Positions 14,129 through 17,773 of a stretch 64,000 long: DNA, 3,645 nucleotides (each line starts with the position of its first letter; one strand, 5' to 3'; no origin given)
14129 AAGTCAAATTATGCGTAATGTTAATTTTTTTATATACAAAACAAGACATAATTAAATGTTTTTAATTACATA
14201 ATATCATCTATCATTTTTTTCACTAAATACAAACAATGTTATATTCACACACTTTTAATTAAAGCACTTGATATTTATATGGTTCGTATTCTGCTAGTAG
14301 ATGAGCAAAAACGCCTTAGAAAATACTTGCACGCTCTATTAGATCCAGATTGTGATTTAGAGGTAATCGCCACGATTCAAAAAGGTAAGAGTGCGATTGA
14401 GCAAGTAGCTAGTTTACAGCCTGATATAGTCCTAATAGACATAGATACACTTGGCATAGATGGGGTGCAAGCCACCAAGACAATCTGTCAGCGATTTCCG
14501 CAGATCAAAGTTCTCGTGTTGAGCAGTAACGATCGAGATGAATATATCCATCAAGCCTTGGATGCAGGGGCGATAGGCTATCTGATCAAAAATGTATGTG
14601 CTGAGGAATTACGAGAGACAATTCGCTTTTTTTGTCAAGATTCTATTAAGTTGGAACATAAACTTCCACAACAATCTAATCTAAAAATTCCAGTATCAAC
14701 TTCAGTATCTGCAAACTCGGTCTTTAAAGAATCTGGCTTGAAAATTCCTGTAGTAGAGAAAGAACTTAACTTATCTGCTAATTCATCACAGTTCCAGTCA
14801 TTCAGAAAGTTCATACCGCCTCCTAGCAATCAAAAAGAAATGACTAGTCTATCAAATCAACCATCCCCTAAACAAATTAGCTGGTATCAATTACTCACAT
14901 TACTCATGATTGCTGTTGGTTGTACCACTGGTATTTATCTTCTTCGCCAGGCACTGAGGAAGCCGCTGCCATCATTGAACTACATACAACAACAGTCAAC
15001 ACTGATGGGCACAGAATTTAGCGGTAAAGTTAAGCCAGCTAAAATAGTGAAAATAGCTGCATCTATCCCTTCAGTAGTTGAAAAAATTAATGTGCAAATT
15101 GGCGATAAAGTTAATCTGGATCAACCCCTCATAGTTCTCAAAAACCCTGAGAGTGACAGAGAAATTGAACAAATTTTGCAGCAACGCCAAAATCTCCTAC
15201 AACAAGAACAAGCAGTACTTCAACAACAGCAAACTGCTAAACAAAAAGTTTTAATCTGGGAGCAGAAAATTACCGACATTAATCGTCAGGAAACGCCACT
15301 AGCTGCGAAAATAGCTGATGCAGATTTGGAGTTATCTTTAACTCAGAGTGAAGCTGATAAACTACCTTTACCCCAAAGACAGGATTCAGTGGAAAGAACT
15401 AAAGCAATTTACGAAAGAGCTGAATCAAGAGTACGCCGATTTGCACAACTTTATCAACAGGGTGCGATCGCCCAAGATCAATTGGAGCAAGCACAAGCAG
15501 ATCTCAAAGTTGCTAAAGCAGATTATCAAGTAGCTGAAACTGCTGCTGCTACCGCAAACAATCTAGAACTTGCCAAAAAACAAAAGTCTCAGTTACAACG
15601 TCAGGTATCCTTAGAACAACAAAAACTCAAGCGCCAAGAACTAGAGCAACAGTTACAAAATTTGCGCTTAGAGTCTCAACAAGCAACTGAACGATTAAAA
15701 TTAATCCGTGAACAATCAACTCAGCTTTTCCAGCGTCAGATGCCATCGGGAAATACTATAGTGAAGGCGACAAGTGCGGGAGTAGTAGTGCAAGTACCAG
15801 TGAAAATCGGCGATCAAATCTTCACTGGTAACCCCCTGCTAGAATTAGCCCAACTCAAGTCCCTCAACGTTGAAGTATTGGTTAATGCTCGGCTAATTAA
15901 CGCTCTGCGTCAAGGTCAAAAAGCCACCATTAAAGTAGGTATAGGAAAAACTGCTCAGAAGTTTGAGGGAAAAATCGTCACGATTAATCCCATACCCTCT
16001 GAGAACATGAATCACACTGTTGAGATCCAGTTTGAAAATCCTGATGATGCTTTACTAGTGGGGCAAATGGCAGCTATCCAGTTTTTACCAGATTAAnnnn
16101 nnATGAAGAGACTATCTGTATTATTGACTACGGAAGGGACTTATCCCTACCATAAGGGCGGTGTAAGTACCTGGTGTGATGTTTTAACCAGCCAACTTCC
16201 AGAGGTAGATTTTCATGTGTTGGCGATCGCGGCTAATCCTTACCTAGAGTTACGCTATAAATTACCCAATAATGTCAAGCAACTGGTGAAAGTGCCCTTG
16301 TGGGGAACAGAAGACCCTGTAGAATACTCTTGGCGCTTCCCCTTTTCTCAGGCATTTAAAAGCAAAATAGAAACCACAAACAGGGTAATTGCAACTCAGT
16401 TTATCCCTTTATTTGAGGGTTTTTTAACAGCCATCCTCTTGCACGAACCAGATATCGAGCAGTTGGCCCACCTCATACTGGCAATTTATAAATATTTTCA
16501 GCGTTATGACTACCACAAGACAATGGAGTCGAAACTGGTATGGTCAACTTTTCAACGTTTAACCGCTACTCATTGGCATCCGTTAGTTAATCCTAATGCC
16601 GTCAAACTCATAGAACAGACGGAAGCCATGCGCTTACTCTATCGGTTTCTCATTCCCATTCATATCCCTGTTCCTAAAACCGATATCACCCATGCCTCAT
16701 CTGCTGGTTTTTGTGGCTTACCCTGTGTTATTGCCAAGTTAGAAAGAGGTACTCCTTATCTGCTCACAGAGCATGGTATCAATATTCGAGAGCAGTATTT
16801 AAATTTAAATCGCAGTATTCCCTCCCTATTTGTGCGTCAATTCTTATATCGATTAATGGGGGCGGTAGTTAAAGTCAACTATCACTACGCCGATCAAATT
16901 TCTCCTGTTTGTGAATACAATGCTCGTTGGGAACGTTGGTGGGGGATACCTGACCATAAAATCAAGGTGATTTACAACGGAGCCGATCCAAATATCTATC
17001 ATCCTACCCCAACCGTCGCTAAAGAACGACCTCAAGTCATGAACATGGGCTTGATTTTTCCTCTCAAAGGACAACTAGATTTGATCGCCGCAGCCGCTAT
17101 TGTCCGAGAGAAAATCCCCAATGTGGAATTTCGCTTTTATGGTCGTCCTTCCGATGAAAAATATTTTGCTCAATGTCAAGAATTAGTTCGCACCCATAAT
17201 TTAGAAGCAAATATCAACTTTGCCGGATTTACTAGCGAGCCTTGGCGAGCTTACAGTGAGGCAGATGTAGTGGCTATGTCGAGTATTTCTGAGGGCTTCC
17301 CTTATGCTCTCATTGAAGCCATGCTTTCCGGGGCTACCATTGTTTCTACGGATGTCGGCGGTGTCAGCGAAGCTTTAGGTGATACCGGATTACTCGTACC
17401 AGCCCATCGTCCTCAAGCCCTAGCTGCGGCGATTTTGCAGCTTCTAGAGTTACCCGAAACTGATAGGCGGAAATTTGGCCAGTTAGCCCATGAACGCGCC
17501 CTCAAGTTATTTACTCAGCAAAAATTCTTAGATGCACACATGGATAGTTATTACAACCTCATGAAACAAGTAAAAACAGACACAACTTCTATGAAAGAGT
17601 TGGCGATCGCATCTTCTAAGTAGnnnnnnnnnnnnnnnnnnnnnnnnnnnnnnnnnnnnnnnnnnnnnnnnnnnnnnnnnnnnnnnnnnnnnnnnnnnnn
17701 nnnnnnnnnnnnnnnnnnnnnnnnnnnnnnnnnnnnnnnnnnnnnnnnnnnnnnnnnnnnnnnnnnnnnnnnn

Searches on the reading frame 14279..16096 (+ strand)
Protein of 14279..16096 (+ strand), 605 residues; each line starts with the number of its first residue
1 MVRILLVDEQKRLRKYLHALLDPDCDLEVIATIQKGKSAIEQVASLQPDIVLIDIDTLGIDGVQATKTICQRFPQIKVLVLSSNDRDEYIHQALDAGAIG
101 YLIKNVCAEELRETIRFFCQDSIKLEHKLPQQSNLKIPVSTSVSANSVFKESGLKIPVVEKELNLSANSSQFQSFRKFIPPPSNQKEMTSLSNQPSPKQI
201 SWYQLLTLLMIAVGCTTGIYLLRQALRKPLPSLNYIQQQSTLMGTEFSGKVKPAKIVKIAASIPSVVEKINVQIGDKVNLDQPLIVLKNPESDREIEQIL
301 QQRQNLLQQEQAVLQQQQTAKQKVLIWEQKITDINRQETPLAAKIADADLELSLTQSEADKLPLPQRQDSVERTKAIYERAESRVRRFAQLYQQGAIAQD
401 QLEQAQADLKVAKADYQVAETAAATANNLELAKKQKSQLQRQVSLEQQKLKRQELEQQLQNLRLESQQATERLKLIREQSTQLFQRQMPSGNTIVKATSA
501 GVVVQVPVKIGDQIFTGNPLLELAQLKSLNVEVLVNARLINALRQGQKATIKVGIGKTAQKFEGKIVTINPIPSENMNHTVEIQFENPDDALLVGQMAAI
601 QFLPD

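Call 55: search_protein_families(library=ncbifam, proteins=[window:14279-16096:+], max_evalue=1e-10)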
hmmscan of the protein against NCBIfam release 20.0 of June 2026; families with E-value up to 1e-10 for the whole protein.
window:14279-16096:+ (605 aa): 15 families
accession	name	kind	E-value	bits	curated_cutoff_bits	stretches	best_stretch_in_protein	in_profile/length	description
TIGR01730.1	RND_mfp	subfamily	2.3e-24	86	94.9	1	430-601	67-243/322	efflux RND transporter periplasmic adaptor subunit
NF052445.1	RespRegMctR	equivalog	1.3e-21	77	300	1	2-116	2-116/205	two-component system response regulator MctR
NF001965.0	PRK00742.1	subfamily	6.2e-19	68.4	293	1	2-218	4-177/357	chemotaxis-specific protein-glutamate methyltransferase CheB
NF007935.0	PRK10651.1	equivalog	1.7e-18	66.6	250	1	2-129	7-134/216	two-component system response regulator NarL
NF047785.1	respo_reg_MadR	equivalog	2e-18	66.5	300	1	2-121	1-123/209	MadR family response regulator transcription factor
NF011896.0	PRK15369.1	equivalog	4.4e-18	65.7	242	1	2-129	4-131/211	two component system response regulator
NF007018.1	PRK09483.1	equivalog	5.9e-18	65.3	280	1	1-136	1-136/217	UvrY/SirA/GacA family response regulator transcription factor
TIGR00999.1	8a0102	subfamily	9.8e-18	64.2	319.3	1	429-602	36-201/271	CzcB/NccB family metal efflux transporter periplasmic adaptor subunit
NF007708.0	PRK10403.1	equivalog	1.4e-16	60.7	343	1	3-129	8-134/215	nitrate/nitrite response regulator protein NarP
NF041367.1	CheY_Halo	equivalog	5.4e-16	59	200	1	4-115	1-110/114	chemotaxis protein CheY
NF009206.0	PRK12555.1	subfamily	2e-14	53.3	342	1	2-102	1-102/340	chemotaxis-specific protein-glutamate methyltransferase CheB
NF008677.0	PRK11697.1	equivalog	2.3e-13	50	246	1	1-137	1-136/238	two-component system response regulator BtsR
TIGR02875.1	spore_0_A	equivalog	4.9e-13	48.9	200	1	2-145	3-139/262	sporulation transcription factor Spo0A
NF008469.0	PRK11361.1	equivalog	1.8e-12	46.7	714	1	3-153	6-150/461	acetoacetate metabolism transcriptional regulator AtoC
NF007419.0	PRK09958.1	equivalog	3.6e-12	46.3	251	1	7-105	6-103/204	acid-sensing system DNA-binding response regulator EvgA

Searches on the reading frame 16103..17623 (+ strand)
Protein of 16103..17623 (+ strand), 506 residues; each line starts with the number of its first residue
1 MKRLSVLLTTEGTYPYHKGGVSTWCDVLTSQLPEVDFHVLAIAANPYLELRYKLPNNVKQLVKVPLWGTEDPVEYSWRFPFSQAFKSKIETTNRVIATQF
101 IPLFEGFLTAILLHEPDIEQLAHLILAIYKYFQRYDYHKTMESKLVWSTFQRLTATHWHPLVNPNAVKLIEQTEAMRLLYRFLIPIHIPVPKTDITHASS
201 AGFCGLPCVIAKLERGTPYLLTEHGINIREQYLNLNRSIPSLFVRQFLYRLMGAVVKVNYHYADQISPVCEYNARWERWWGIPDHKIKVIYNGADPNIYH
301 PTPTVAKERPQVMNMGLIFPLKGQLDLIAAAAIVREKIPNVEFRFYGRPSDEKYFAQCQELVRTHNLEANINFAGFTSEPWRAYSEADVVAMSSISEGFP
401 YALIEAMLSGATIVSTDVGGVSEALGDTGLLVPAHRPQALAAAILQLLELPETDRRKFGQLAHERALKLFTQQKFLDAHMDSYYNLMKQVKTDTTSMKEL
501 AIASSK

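Call 55: search_protein_families(library=ncbifam, proteins=[window:16103-17623:+], max_evalue=1e-10)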
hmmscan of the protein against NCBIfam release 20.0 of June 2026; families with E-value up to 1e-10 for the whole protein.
window:16103-17623:+ (506 aa): 13 families
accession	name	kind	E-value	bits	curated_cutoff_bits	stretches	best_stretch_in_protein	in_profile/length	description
NF038011.1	PelF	equivalog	1.2e-43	149.9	100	1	6-481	2-487/489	GT4 family glycosyltransferase PelF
TIGR03088.1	stp2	hypoth_equivalog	6.7e-21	74.7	409.05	1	281-484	156-371/374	TIGR03088 family PEP-CTERM/XrtA system glycosyltransferase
NF041876.1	EPS_EpsE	equivalog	1.2e-19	70.8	400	1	303-473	208-383/389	exopolysaccharide biosynthesis GT4 family glycosyltransferase EpsE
TIGR03999.1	thiol_BshA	equivalog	2.4e-15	56.3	273.7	1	283-487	165-374/375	N-acetyl-alpha-D-glucosaminyl L-malate synthase BshA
TIGR03449.1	mycothiol_MshA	equivalog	4.2e-15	55.6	462.5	1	283-487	186-404/406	D-inositol-3-phosphate glycosyltransferase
NF050063.1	ProtGlycPglJ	equivalog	9.6e-14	51.3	500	1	236-469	116-350/363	N-acetylgalactosamine-N,N'-diacetylbacillosaminyl-diphospho-undecaprenol 4-alpha-N-acetylgalactosaminyltransferase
TIGR04047.1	MSMEG_0565_glyc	hypoth_equivalog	4.2e-12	45.8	259.85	1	309-483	193-371/373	MSMEG_0565 family glycosyltransferase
NF047880.1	glyco_SdgA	exception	9.3e-12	44.2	800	1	312-463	318-465/488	serine-aspartate repeat adhesin O-glycosyltransferase SdgA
NF038229.1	Glyco4_Geo_Pelo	equivalog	1.6e-11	43.8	400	1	307-477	159-327/338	GPMC system family 4 glycosyltransferase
NF007396.0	PRK09922.1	equivalog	2.4e-11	43.1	385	1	281-421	154-295/361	lipopolysaccharide 1,6-galactosyltransferase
NF041139.1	TreT_Thcocales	equivalog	4.5e-11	42.2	775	0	305-482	225-408/412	trehalose synthase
TIGR04063.1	stp3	hypoth_equivalog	5.6e-11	41.9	442.05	0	165-453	66-363/397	TIGR04063 family PEP-CTERM/XrtA system glycosyltransferase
NF047881.1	glyco_SdgB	exception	7.2e-11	41.4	800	0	324-463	339-474/496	serine-aspartate repeat adhesin O-glycosyltransferase SdgB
